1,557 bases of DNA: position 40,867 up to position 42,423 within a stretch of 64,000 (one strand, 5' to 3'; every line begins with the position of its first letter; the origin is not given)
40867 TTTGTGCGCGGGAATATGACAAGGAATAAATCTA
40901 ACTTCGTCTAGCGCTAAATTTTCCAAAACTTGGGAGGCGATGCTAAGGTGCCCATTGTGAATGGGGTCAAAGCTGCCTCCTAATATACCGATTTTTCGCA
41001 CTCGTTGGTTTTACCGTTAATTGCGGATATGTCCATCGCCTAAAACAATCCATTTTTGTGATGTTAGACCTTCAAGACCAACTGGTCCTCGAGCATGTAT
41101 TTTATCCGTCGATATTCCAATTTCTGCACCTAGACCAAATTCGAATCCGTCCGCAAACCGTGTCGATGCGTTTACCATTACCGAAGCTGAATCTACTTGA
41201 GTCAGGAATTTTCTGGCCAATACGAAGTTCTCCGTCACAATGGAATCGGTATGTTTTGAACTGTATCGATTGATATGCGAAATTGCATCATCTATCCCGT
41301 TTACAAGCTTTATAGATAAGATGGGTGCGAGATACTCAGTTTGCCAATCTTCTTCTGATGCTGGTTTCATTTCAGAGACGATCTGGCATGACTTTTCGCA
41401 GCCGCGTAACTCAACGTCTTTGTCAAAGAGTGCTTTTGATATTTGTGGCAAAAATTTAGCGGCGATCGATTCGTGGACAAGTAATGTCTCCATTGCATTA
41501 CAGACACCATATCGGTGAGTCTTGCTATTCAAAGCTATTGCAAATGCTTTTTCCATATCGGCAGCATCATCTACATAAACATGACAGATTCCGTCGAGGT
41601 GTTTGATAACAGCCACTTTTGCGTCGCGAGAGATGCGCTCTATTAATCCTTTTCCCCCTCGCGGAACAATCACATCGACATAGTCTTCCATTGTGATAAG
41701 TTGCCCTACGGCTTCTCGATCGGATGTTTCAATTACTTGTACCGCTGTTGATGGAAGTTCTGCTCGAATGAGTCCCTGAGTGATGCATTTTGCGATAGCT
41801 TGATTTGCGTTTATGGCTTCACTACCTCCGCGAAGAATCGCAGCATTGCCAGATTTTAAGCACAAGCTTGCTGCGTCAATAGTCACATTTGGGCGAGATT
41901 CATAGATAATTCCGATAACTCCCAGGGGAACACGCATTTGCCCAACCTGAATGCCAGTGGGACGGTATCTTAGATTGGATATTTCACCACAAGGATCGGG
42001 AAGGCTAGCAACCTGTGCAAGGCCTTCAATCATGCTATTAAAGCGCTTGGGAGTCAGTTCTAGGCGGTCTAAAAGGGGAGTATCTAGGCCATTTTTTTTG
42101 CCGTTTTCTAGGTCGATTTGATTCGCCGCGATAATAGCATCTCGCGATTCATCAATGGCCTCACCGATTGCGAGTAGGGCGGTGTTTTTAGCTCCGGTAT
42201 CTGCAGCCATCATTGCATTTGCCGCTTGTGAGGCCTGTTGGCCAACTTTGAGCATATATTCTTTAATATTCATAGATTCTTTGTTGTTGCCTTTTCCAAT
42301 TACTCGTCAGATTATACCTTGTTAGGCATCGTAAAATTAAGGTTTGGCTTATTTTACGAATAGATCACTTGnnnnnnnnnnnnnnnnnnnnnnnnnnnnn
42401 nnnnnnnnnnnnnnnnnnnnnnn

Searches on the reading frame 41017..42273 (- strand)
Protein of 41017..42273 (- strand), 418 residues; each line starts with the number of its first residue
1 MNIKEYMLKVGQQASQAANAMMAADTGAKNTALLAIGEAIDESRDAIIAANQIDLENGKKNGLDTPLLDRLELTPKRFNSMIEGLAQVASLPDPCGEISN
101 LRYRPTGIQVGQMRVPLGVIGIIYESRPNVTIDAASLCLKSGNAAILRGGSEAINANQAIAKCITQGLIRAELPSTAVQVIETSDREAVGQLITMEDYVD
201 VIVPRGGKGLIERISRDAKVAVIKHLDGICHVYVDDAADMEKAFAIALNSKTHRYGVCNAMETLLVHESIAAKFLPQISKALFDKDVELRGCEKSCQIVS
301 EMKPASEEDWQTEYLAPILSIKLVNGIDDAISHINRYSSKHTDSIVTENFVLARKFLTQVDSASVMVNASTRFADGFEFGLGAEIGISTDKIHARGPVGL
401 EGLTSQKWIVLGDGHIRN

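Call 40: search_protein_families(library=pfam, proteins=[window:41017-42273:-], max_evalue=0.00001)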
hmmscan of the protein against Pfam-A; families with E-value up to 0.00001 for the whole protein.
window:41017-42273:- (418 aa): 1 family
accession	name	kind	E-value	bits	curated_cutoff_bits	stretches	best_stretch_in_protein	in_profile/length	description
PF00171.27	Aldedh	-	1.2e-24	87.2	23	2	11-282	35-293/461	Aldehyde dehydrogenase family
